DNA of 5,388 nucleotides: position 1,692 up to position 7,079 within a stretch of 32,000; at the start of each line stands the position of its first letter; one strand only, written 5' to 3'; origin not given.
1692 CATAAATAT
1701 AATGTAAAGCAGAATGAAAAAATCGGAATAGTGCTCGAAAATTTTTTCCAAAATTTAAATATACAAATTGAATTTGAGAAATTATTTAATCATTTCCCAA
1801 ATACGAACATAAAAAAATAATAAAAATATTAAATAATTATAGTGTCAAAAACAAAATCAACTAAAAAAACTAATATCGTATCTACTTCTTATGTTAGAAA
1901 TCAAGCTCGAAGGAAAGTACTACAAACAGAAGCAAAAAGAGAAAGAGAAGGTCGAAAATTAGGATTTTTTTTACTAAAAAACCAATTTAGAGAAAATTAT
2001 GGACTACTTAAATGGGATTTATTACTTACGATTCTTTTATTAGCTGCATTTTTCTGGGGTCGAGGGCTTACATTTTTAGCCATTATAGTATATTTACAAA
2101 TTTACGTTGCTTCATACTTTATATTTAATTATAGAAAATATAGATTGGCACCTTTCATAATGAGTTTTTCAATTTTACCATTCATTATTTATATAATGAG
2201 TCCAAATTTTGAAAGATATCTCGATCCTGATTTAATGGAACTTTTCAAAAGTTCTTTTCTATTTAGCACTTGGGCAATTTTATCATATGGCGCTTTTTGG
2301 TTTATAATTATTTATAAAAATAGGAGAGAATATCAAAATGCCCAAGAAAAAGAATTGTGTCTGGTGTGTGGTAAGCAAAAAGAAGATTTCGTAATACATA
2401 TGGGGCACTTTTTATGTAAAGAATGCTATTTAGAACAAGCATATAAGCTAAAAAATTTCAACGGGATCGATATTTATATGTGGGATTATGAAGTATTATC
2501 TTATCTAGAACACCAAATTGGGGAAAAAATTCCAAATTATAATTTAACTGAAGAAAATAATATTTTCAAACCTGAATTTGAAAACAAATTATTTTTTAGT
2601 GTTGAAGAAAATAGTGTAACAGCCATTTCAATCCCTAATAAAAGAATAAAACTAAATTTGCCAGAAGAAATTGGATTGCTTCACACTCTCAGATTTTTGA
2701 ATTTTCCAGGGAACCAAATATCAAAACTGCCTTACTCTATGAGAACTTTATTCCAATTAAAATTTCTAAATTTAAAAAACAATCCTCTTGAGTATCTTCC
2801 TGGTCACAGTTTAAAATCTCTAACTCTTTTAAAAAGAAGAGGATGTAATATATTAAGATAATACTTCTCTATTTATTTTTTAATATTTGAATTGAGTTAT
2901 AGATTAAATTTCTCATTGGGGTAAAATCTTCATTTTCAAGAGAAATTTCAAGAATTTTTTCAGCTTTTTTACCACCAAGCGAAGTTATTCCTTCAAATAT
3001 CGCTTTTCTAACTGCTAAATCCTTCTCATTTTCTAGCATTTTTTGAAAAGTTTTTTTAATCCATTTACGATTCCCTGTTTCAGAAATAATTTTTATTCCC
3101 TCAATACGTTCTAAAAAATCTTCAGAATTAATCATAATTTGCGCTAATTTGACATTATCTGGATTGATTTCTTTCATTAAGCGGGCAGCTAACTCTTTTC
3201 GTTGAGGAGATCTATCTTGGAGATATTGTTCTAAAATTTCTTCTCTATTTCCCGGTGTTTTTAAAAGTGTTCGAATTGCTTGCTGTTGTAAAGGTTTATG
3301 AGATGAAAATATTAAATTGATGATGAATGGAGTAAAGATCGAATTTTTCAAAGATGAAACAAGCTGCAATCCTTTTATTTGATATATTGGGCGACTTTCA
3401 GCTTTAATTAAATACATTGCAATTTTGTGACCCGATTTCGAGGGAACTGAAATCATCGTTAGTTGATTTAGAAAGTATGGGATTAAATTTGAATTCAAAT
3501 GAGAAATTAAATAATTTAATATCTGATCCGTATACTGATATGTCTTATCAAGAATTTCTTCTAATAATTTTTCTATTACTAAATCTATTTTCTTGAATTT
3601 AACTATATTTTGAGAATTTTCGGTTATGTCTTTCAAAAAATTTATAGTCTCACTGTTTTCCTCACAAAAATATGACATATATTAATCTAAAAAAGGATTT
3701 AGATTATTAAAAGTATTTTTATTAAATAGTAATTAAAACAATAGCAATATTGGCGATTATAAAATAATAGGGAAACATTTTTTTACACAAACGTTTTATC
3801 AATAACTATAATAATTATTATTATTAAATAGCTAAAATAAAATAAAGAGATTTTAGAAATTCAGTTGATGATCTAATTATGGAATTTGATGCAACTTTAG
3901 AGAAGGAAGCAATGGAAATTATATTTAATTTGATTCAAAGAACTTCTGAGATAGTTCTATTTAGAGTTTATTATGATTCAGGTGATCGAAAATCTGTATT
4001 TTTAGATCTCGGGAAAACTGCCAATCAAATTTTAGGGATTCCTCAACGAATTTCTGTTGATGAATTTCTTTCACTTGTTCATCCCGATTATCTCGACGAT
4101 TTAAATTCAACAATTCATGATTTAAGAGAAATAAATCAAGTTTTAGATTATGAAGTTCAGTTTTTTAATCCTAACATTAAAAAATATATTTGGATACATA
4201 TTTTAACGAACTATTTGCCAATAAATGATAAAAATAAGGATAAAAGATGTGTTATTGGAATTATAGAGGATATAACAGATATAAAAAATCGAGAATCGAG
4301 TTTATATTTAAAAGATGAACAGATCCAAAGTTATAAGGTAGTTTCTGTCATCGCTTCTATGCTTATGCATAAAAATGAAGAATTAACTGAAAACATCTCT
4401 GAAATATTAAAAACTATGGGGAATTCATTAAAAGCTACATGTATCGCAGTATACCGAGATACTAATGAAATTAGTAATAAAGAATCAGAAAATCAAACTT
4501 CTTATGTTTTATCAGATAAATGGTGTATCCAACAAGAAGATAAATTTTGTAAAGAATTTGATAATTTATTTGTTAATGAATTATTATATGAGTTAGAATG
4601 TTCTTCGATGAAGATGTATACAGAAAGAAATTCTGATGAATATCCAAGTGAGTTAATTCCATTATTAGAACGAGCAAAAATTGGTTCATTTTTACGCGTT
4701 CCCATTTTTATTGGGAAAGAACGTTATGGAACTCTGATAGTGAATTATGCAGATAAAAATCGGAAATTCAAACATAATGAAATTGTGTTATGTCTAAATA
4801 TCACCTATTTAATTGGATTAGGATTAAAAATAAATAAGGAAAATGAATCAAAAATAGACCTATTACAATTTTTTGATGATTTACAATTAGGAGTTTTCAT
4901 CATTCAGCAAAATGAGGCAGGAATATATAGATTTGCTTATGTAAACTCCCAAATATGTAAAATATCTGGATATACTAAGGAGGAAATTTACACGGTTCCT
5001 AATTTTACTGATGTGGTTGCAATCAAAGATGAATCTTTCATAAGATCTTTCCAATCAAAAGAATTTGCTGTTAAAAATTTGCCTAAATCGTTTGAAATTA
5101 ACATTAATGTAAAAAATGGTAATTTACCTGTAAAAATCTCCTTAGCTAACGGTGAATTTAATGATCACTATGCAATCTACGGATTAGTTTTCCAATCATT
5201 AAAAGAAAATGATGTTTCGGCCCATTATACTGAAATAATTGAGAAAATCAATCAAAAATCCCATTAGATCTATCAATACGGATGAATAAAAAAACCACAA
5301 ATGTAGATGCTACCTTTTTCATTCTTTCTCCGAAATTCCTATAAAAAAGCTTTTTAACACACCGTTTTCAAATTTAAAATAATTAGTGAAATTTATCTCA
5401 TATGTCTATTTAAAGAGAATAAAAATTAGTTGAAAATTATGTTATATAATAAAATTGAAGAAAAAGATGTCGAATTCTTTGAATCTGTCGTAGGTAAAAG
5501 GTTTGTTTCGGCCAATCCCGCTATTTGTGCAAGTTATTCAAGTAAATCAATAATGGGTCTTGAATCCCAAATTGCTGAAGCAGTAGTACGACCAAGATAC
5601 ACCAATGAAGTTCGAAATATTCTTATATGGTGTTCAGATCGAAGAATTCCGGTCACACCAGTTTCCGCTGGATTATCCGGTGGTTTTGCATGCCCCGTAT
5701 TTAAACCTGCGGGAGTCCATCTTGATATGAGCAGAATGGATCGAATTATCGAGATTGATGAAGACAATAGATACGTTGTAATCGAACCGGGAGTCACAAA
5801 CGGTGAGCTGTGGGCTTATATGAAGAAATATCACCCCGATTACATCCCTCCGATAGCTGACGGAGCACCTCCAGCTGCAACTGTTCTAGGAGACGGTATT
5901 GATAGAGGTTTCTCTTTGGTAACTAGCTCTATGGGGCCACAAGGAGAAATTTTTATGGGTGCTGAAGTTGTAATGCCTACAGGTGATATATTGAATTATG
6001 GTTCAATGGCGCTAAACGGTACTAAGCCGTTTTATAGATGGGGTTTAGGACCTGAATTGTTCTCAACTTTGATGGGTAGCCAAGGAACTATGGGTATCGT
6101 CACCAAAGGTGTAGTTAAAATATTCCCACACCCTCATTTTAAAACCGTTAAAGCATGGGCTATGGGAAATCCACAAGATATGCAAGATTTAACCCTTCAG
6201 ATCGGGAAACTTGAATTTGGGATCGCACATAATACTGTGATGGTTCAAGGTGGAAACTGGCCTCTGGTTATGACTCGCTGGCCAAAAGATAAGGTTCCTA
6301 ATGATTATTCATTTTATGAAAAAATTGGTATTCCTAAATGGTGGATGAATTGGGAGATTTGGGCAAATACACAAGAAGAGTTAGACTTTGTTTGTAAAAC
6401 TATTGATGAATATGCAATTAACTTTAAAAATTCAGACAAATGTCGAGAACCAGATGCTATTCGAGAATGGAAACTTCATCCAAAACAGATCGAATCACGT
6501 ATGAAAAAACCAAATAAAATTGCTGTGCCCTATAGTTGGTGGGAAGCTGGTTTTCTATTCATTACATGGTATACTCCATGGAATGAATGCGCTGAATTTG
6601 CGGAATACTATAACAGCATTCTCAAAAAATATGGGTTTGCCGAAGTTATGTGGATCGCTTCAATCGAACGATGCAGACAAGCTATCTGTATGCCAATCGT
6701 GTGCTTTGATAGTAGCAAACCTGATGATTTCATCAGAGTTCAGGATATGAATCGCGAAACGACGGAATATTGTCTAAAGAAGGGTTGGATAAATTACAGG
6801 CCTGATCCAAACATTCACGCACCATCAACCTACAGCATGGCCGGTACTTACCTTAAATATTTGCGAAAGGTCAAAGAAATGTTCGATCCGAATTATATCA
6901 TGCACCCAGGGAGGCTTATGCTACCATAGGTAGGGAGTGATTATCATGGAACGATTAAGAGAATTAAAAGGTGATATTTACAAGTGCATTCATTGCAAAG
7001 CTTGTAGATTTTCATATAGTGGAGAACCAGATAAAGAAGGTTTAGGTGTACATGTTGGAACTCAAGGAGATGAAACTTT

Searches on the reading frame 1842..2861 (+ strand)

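Call 115: search_protein_families(library=pfam, proteins=[window:1842-2861:+], max_evalue=0.00001)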
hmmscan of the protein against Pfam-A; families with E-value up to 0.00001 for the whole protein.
window:1842-2861:+ (339 aa): 1 family
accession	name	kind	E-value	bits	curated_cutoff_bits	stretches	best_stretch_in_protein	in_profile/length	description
PF23598.1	LRR_14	-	2.2e-06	27.1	40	1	272-331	61-117/353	Leucine-rich repeat region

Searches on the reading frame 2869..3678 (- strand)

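Call 115: search_protein_families(library=pfam, proteins=[window:2869-3678:-], max_evalue=0.00001)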
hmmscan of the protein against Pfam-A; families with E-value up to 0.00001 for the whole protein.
window:2869-3678:- (269 aa): 1 family
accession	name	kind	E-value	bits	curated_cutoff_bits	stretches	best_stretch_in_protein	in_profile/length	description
PF13646.12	HEAT_2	-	7.2e-07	29.8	27.7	0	177-257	3-81/88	HEAT repeats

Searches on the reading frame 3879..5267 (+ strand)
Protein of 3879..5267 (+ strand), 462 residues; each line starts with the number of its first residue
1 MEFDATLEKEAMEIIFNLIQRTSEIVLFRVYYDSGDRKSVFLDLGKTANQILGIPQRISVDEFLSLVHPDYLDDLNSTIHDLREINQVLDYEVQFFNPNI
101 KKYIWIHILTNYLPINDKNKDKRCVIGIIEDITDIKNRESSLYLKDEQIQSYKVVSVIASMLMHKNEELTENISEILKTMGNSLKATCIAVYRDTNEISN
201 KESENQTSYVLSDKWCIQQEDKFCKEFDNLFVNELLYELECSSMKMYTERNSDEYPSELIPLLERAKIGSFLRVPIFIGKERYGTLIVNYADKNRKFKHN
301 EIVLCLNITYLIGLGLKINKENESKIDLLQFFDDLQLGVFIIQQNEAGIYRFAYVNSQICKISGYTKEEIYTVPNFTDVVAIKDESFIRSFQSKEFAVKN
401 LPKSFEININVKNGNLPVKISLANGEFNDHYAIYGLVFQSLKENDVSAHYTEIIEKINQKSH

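Call 115: search_protein_families(library=pfam, proteins=[window:3879-5267:+], max_evalue=0.00001)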
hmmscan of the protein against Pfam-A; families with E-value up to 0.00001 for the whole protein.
window:3879-5267:+ (462 aa): 2 families
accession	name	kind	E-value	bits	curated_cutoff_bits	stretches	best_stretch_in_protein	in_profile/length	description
PF08447.18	PAS_3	-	4.3e-08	33.7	25.6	0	59-129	20-89/89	PAS fold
PF13426.13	PAS_9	-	5.8e-07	30.2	27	0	44-134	24-103/103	PAS domain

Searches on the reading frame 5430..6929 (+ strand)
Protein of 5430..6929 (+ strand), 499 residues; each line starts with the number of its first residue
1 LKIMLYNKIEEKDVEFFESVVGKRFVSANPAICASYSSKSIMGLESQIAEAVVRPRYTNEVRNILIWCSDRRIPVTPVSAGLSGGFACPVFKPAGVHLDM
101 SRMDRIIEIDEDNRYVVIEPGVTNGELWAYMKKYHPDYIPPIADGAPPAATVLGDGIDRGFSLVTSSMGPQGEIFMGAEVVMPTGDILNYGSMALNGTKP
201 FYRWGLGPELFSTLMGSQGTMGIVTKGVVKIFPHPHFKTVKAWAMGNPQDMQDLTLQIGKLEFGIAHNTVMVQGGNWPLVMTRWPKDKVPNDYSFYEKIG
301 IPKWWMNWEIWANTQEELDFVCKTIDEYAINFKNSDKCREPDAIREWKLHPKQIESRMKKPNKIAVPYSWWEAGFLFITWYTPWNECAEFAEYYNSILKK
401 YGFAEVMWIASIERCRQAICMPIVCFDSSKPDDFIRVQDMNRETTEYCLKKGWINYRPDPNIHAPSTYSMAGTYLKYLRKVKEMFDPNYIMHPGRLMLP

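Call 115: search_protein_families(library=pfam, proteins=[window:5430-6929:+], max_evalue=0.00001)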
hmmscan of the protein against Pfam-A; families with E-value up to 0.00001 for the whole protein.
window:5430-6929:+ (499 aa): 1 family
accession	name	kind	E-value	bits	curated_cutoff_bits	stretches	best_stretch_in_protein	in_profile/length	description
PF01565.28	FAD_binding_4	-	5.9e-21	75.1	26.4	1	50-189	2-137/139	FAD binding domain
